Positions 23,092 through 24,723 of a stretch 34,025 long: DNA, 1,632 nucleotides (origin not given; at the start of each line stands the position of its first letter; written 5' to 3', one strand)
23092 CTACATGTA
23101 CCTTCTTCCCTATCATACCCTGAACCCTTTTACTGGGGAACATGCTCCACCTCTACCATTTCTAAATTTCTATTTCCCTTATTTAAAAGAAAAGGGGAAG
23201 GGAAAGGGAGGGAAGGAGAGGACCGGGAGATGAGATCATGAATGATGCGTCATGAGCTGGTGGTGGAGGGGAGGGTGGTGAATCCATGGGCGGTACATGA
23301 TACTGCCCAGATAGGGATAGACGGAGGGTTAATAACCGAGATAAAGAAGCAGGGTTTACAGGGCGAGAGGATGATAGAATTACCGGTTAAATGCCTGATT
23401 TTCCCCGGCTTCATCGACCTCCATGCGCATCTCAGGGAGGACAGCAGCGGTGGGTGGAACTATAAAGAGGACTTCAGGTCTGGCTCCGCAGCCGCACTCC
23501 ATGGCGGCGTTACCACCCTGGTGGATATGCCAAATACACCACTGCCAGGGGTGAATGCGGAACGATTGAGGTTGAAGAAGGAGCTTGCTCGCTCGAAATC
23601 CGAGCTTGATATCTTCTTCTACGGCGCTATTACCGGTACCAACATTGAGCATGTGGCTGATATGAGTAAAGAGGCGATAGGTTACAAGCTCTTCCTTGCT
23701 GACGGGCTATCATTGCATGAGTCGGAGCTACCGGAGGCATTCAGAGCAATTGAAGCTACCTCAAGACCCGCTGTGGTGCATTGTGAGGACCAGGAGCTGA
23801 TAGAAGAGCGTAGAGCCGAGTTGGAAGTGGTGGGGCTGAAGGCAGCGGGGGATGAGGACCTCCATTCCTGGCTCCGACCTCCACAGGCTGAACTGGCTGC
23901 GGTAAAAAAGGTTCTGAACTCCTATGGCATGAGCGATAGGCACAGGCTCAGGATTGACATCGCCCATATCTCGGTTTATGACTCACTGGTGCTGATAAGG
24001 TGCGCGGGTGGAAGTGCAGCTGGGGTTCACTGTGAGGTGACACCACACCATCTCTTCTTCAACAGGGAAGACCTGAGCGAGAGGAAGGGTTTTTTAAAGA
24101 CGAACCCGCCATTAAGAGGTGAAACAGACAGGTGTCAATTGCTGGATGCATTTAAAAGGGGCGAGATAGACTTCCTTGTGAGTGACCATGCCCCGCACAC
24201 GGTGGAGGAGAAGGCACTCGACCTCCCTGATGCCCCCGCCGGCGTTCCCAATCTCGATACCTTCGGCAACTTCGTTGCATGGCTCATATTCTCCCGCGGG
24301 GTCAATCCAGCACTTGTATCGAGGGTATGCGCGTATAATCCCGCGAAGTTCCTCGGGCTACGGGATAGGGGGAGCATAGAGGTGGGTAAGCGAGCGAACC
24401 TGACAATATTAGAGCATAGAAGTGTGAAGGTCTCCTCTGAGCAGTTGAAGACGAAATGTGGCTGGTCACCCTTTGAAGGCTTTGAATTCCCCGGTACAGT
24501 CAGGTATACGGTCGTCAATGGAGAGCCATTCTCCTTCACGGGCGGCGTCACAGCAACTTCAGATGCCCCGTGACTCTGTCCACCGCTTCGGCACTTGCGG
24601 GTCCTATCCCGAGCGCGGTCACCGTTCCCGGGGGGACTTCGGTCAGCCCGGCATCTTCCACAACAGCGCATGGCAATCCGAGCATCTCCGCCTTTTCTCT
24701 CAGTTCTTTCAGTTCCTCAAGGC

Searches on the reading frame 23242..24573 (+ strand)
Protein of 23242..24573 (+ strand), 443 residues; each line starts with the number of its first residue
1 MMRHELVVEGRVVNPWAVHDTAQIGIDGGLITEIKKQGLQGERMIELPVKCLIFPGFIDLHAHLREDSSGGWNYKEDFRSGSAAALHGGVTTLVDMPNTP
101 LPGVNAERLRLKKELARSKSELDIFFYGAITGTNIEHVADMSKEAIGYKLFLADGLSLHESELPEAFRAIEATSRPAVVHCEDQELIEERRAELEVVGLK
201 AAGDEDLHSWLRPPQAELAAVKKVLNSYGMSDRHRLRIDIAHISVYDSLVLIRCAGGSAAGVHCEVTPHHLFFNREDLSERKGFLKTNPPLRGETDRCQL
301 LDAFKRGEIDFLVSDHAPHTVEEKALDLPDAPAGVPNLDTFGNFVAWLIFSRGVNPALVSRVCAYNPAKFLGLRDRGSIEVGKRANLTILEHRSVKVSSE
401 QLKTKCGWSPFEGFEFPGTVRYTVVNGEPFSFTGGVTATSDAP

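Call 95: search_protein_families(library=pfam, proteins=[window:23242-24573:+], max_evalue=0.00001)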
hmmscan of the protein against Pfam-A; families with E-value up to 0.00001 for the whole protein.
window:23242-24573:+ (443 aa): 2 families
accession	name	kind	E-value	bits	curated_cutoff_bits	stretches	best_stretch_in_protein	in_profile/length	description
PF01979.26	Amidohydro_1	-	1.9e-22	80.4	25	1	53-428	2-343/345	Amidohydrolase family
PF07969.17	Amidohydro_3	-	4.3e-12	46.7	29.7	1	363-429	416-470/472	Amidohydrolase family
